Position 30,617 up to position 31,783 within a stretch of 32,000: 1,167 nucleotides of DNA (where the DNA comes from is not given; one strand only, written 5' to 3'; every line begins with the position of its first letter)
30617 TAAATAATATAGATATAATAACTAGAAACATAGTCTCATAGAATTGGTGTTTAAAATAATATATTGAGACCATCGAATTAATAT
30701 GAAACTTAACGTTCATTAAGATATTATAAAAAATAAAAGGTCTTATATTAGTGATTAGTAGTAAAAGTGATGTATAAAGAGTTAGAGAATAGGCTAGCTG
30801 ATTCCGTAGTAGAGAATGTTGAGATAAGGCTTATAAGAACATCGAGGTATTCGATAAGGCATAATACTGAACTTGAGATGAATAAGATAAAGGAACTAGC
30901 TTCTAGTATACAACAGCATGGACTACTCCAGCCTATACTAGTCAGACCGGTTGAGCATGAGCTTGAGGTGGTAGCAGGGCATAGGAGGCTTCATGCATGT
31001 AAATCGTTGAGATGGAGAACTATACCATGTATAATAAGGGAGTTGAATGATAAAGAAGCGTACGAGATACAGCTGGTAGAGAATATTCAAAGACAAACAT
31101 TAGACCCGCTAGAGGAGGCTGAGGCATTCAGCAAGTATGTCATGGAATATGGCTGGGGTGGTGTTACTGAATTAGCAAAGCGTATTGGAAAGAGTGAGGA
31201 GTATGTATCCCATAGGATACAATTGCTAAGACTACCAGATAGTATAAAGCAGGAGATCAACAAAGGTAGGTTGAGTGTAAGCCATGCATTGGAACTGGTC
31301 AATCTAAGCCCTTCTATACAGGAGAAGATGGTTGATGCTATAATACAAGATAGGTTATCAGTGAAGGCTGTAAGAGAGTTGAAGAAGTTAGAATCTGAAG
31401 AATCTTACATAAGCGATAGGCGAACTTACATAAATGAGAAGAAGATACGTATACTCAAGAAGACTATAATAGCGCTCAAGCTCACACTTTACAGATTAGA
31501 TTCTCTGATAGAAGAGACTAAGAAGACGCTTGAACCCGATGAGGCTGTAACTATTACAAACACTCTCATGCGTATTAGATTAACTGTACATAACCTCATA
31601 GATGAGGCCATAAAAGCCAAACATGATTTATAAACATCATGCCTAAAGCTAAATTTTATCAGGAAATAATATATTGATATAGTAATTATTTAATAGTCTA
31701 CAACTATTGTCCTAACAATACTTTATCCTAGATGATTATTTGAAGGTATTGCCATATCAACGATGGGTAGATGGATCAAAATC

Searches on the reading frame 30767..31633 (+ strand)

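Call 74: search_protein_families(library=pfam, proteins=[window:30767-31633:+])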
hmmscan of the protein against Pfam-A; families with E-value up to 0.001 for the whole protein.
window:30767-31633:+ (288 aa): 3 families
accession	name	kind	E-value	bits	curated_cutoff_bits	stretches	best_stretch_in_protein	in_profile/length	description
PF02195.25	ParB_N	-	7.8e-24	84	26.3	1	15-108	3-95/95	ParB N-terminal domain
PF17762.8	HTH_ParB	-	3.5e-20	72.5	22.6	1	111-206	2-97/102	ParB HTH domain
PF08535.16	KorB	-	9.1e-06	26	22.3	1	133-174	6-47/89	KorB domain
